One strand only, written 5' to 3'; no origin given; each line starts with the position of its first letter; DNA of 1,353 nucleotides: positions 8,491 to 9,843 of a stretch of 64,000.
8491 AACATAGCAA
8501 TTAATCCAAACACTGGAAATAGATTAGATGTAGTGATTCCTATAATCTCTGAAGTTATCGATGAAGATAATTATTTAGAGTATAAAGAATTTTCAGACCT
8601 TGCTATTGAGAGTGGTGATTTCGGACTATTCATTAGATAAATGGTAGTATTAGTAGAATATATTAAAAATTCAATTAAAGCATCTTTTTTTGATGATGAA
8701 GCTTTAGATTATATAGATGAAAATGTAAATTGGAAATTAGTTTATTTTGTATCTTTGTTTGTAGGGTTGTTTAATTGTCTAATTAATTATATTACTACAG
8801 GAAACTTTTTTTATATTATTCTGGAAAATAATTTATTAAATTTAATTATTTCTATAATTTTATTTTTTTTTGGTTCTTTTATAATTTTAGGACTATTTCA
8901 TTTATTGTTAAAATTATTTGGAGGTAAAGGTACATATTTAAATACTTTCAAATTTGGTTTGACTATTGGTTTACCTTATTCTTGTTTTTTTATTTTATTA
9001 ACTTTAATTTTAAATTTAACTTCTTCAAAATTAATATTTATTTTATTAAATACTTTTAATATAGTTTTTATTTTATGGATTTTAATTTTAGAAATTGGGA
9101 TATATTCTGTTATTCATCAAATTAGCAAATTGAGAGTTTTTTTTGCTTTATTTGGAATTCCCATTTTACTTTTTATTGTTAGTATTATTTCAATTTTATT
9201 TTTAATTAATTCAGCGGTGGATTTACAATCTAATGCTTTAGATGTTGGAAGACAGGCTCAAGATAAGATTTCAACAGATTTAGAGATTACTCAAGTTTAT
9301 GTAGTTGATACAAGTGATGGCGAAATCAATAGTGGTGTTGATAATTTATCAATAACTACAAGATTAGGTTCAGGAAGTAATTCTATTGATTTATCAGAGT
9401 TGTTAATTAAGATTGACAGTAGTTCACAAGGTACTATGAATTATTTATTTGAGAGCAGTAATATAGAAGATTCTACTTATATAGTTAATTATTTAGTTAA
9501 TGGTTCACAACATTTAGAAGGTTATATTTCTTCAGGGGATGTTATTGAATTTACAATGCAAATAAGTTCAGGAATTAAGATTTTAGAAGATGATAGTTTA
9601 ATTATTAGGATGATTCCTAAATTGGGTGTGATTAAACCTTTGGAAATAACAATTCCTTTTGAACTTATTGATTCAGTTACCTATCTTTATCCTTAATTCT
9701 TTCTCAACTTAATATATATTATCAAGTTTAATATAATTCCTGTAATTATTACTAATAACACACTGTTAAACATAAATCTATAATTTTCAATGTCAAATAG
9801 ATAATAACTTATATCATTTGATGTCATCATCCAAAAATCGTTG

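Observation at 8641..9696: Archaellin domain whose pilin-type N-terminus is replaced by a polytopic membrane domain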

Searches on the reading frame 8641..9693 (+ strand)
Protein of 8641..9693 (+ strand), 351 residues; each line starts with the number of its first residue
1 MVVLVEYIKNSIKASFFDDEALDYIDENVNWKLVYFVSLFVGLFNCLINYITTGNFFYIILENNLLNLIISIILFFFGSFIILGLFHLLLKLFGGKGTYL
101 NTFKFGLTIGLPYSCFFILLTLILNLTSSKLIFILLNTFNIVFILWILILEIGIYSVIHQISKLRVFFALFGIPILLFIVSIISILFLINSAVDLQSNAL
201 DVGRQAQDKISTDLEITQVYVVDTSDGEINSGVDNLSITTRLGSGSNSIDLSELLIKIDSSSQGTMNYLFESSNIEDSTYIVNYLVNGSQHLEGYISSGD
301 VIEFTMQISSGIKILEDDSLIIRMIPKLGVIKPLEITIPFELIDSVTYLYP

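Call 6: search_protein_families(library=pfam, proteins=[window:8641-9693:+], max_evalue=1)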
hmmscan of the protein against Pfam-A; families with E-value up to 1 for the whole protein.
window:8641-9693:+ (351 aa): 3 families
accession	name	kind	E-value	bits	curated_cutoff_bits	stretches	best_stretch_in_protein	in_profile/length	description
PF04893.22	Yip1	-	1.5e-11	45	28.6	1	26-185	18-173/173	Yip1 domain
PF01917.21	Arch_flagellin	-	1.6e-09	38.7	29.5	1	183-312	20-138/162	Archaebacterial flagellin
PF04729.19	ASF1_hist_chap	-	0.073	13.4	27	0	179-238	3-62/154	ASF1 like histone chaperone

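Call 8: find_homologous_proteins(query=window:8641-9693:+, max_evalue=0.001)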
Query window:8641-9693:+ (351 aa): 10 proteins with E <= 0.001 among 8000 candidates.
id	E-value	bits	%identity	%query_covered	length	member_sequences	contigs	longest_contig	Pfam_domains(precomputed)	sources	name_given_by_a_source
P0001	2.6e-212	722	100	100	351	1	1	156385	PF04893.23,PF01917.22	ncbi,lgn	-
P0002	7.9e-63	231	68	47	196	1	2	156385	PF01917.22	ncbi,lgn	-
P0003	1.1e-59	221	61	50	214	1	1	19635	PF01917.22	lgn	-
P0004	3.3e-59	219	61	50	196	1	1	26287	PF01917.22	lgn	-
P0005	6.5e-46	175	51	50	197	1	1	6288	PF01917.22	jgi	-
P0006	1.9e-44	171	52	47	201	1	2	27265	PF01917.22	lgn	-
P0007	1.6e-43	167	48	50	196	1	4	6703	PF01917.22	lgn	-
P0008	1.4e-34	138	44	47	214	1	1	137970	PF01917.22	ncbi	-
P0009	8.2e-17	80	35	48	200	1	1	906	PF04893.23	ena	-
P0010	4.2e-4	38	27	45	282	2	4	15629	-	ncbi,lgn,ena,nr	ncbi:MAG: hypothetical protein HRU03_00340 [Nanoarchaeales archaeon]|nr:hypothetical protein [Nanoar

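Call 10: find_encoding_contigs(protein=P0001, flank=10000, max_places=6)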
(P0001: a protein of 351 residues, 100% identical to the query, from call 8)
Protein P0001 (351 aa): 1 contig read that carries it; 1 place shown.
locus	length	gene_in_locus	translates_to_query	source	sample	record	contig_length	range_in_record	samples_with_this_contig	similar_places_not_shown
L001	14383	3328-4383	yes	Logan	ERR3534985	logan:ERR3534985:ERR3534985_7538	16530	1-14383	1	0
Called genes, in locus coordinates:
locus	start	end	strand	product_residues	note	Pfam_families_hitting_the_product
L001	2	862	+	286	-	?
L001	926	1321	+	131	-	-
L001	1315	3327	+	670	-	-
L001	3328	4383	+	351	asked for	PF04893:Yip1, PF01917:Flagellin_arch-type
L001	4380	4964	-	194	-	PF07314:Lit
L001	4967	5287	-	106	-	-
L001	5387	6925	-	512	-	-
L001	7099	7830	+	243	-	PF08704:GCD14, PF09445:Methyltransf_15 (weak)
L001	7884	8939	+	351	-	PF02572:CobA_CobO_BtuR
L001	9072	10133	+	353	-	-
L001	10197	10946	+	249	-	-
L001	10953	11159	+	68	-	-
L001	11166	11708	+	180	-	-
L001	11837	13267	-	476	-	PF01979:Amidohydro_1 (faint)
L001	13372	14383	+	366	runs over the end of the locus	PF01180:DHO_dh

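Call 11: find_encoding_contigs(protein=P0002, flank=10000, max_places=6)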
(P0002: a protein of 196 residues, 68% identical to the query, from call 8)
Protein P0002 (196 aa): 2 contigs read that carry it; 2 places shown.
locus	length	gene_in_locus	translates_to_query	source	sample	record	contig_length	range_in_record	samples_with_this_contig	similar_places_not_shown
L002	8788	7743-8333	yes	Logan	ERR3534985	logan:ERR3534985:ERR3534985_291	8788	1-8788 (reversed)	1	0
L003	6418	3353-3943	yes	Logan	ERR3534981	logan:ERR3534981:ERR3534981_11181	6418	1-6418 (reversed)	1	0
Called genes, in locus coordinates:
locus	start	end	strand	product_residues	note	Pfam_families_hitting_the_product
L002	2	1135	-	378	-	?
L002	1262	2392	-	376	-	-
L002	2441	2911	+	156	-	PF01252:Peptidase_A8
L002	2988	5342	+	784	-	-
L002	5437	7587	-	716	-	-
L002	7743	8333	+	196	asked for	PF01917:Flagellin_arch-type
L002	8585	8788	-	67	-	?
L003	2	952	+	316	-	?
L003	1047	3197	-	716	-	-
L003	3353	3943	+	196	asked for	PF01917:Flagellin_arch-type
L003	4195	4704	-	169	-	PF04471:Mrr_cat, PF13156:Mrr_cat_2 (weak), PF22722:NA-iREase1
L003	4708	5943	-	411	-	PF04434:SWIM (weak), PF01609:DDE_Tnp_1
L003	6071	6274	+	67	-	-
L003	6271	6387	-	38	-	-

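Call 12: list_cluster_members(proteins=[P0001, P0002, P0009, P0010, P0008])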
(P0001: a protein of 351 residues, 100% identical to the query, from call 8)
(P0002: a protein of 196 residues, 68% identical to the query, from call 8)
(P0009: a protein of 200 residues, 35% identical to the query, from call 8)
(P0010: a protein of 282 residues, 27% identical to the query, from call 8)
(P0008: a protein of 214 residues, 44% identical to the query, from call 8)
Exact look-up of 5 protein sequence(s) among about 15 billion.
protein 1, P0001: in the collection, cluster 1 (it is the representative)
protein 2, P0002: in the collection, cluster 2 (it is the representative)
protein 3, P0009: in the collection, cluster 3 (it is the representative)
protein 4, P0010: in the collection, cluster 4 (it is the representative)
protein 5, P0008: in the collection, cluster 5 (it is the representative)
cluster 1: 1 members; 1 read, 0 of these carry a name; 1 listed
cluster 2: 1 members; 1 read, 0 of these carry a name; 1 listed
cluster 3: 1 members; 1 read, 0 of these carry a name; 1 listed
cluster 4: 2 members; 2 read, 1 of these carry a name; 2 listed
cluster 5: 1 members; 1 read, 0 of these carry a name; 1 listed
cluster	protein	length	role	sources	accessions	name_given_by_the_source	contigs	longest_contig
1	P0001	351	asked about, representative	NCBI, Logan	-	-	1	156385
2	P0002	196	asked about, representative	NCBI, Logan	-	-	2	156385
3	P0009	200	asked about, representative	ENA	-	-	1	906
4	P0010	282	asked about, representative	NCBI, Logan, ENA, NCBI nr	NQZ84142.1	MAG: hypothetical protein HRU03_00340 [Nanoarchaeales archaeon] | hypothetical protein [Nanoarchaeales archaeon]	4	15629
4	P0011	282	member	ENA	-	-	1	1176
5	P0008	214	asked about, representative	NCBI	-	-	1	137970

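Call 15: find_related_loci(query=window:8641-9693:+, collection=genome_contigs, flank=8000)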
Query window:8641-9693:+ (351 aa) in genome_contigs; peptide patterns used: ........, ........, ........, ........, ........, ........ (x = any residue, [..] = any of these).
215 stretches matched a pattern, but none encodes a relative of the query by tblastn (E <= 1e-3).

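Call 21: search_protein_representatives(protein=window:8641-9693:+)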
Query: 351 residues. Proteins with E-value up to 0.001 (for the whole library): 277; up to 1e-10: 76; up to 1e-30: 4. The best 150 are listed.
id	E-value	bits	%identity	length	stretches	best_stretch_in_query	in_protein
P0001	8.1e-213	722.2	100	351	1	1-351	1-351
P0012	1.3e-40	156.2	38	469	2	187-351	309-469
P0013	5.4e-37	144.3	33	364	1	4-351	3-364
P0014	3.9e-34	134.9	40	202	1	174-351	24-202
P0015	6.1e-27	111.3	36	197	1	174-351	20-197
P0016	3.5e-25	105.5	38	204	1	194-351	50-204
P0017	1.0e-23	100.6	37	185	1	175-351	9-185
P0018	6.0e-22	94.9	39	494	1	186-351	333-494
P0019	1.1e-21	94.0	42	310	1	3-187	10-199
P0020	4.1e-21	92.1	33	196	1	178-351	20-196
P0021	1.0e-19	87.5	38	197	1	3-189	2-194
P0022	4.6e-19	85.4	36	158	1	199-350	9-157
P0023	5.9e-19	85.0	36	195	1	173-351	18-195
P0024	9.7e-19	84.3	34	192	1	174-351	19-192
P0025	1.9e-18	83.3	43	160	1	173-303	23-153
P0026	6.8e-18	81.5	36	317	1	195-351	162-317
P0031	7.9e-17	78.0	34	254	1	133-351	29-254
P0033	2.3e-16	76.5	37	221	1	205-351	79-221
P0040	2.5e-15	73.1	38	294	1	3-187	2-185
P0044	2.4e-14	69.8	39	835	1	196-350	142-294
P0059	8.9e-13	64.7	36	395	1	193-351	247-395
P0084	6.3e-11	58.6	32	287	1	5-251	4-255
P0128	2.1e-08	50.3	41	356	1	4-189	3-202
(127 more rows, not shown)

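Call 24: find_encoding_contigs(protein=P0013, flank=10000, max_places=6)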
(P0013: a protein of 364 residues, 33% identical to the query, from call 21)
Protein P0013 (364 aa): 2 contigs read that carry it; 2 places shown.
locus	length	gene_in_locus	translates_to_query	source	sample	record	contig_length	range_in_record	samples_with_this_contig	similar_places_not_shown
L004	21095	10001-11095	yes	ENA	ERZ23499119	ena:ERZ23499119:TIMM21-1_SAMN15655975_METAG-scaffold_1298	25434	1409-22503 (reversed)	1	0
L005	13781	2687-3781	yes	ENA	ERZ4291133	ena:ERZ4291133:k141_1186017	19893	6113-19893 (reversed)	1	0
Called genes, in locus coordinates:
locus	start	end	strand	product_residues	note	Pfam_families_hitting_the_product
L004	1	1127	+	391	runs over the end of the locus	PF05175:MTS (weak), PF06325:PrmA (faint)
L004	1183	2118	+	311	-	PF03703:bPH_2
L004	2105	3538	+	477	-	PF03703:bPH_2 (weak)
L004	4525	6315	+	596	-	PF12698:ABC2_membrane_3, PF01061:ABC2_membrane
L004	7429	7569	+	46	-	-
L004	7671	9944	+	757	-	PF00270:DEAD, PF04851:ResIII, PF00271:Helicase_C, PF22590:Cas3-like_C_2 (faint), PF02732:ERCC4, PF12826:HHH_2, PF14520:HHH_5 (weak)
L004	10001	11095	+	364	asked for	PF04893:Yip1, PF01917:Flagellin_arch-type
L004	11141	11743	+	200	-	-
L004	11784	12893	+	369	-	PF00814:TsaD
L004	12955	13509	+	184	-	-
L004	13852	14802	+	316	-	PF01699:Na_Ca_ex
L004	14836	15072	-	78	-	PF00313:CSD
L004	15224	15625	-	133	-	-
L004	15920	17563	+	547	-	PF04851:ResIII, PF00270:DEAD, PF00271:Helicase_C, PF03880:DbpA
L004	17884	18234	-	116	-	-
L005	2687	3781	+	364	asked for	PF04893:Yip1, PF01917:Flagellin_arch-type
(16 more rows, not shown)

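Call 26: find_encoding_contigs(protein=P0019, flank=10000, max_places=4)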
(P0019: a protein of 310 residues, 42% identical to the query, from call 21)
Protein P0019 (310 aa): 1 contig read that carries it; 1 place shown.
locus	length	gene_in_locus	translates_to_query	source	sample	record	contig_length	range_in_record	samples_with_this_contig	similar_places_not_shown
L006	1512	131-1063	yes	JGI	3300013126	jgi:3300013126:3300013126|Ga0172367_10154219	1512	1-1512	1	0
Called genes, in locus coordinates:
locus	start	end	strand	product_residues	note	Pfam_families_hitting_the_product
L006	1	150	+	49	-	?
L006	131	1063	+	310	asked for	PF04893:Yip1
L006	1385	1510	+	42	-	?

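Call 31: find_homologous_proteins(query=A2, max_evalue=0.001)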
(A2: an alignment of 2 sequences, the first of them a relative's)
Query A2 (2 sequences) (351 aa, profile of the alignment): 5 proteins with E <= 0.001 among 8000 candidates.
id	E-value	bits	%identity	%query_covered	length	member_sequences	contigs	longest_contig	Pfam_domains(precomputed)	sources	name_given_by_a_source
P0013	6.8e-193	659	32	99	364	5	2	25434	PF04893.23,PF01917.22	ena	-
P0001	5.5e-176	604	100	100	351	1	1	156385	PF04893.23,PF01917.22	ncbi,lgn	-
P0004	3.0e-64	236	61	50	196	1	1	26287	PF01917.22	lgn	-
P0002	3.1e-62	229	68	47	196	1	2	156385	PF01917.22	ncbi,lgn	-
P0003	3.8e-62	229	61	50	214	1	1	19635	PF01917.22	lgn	-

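Call 35: search_protein_families(library=pfam, proteins=[P0019, P0040, P0084, P0128, P0031, P0012, P0018, P0044, P0010], max_evalue=1)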
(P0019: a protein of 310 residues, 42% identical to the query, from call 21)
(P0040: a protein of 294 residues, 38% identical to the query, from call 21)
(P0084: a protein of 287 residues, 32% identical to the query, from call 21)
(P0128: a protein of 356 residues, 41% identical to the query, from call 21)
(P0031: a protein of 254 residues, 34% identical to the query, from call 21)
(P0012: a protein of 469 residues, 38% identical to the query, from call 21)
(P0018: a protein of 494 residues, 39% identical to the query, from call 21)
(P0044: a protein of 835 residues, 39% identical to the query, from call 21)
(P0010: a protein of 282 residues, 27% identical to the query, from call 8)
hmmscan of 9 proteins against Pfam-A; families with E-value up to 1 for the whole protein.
P0019 (310 aa): 3 families
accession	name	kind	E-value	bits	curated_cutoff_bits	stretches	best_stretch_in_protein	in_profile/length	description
PF04893.22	Yip1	-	8.7e-12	45.7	28.6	1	25-196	7-171/173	Yip1 domain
PF12911.12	OppC_N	-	0.24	11.8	23.9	1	182-209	15-43/53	N-terminal TM domain of oligopeptide transport permease C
PF01635.23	CoV_M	-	0.33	10.7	27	1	124-226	8-102/208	Coronavirus M matrix/glycoprotein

P0040 (294 aa): 1 family
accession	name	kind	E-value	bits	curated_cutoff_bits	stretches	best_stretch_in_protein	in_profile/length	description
PF04893.22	Yip1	-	3.5e-06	27.4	28.6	1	39-179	30-171/173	Yip1 domain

P0084 (287 aa): 1 family
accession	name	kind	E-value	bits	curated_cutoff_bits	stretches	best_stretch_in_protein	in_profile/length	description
PF04893.22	Yip1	-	3.3e-05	24.3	28.6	1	22-181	12-172/173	Yip1 domain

P0128 (356 aa): 2 families
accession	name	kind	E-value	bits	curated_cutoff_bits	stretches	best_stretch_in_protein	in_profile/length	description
PF04893.22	Yip1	-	5.9e-11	43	28.6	1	21-198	11-172/173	Yip1 domain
PF11108.13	Phage_glycop_gL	-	0.056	13.9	25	1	260-306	12-57/102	Viral glycoprotein L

P0031 (254 aa): 4 families
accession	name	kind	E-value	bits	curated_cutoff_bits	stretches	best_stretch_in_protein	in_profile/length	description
PF01917.21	Arch_flagellin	-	1e-08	36.1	29.5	1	79-237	12-160/162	Archaebacterial flagellin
PF07787.17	TMEM43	-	0.045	13.5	23.3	1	20-92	176-247/250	Transmembrane protein 43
PF23532.1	Microp_apicomplexa_18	-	0.087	13.4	27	1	28-81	15-70/98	Apicomplexa microprotein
PF07331.16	TctB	-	0.46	11.1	29.1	1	21-86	65-128/137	Tripartite tricarboxylate transporter TctB family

P0012 (469 aa): 3 families
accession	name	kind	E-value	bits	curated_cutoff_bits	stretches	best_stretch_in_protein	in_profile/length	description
PF01917.21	Arch_flagellin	-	8.4e-10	39.6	29.5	2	319-446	34-154/162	Archaebacterial flagellin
PF23571.1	GH3_M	-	0.009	16.5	23.6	1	116-144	27-54/75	GH3 family central domain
PF00722.28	Glyco_hydro_16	-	0.059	13.3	22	0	84-109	68-92/175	Glycosyl hydrolases family 16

P0018 (494 aa): 4 families
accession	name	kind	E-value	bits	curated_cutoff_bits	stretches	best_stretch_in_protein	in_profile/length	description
PF01917.21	Arch_flagellin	-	2.6e-08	34.8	29.5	1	345-477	35-160/162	Archaebacterial flagellin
PF10157.14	BORCS6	-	0.028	15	35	1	320-348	70-98/101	BLOC-1-related complex sub-unit 6 C-terminal helix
PF04225.17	LysM_OapA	-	0.038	14.5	22.3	0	421-458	25-60/85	Opacity-associated protein A LysM-like domain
PF15780.11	ASH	-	0.16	12.6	27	1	39-105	21-88/98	Abnormal spindle-like microcephaly-assoc'd, ASPM-SPD-2-Hydin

P0044 (835 aa): 4 families
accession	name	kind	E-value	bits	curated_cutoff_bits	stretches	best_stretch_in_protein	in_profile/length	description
PF13462.12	Thioredoxin_4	-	2.4e-19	70.5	23.2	1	554-688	37-165/165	Thioredoxin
PF01323.26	DSBA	-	2.4e-13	50.8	25.6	1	570-686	75-190/191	DSBA-like thioredoxin domain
PF01917.21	Arch_flagellin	-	1.9e-05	25.5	29.5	1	147-268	38-150/162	Archaebacterial flagellin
PF13098.12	Thioredoxin_2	-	9.2e-05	23.2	27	1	566-686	36-104/104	Thioredoxin-like domain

P0010 (282 aa): 1 family
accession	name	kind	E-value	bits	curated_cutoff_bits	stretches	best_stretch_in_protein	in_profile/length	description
PF01917.21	Arch_flagellin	-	0.00091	20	29.5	1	148-256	50-150/162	Archaebacterial flagellin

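Call 36: search_protein_families(library=ncbifam, proteins=[P0001, P0002, P0019], max_evalue=1)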
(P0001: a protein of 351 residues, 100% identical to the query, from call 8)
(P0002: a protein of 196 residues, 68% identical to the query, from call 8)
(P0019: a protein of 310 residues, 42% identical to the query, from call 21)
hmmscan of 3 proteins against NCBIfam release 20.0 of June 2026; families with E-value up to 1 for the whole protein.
P0001 (351 aa): 2 families
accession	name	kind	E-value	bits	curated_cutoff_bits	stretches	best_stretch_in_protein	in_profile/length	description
NF006325.0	PRK08541.1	subfamily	4.3e-08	33.2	210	1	175-276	21-119/221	flagellin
NF001538.0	PRK00364.3-4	equivalog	0.067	13.3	142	1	254-324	13-83/92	co-chaperone GroES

P0002 (196 aa): 5 families
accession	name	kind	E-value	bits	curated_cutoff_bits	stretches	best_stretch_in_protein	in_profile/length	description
NF006325.0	PRK08541.1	subfamily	1.6e-26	93.5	210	1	3-124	4-122/221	flagellin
NF052591.1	ArlG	equivalog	1.8e-07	31.3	110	1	11-62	4-55/148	archaellum stator protein ArlG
TIGR02537.2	arch_flag_Nterm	domain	7.5e-06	25.4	20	1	12-37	7-32/33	archaellin/type IV pilin N-terminal domain-containing protein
NF052590.1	ArlF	equivalog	0.038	14.1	110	1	15-102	9-89/137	archaellum stator protein ArlF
TIGR04361.1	TrbK_Ti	equivalog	0.17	12.3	50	1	16-43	4-31/64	entry exclusion protein TrbK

P0019 (310 aa): 1 family
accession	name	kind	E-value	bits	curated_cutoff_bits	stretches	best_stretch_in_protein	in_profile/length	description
TIGR03593.1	yidC_nterm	equivalog_domain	0.082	12.5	58.25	1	187-222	4-41/363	membrane protein insertase YidC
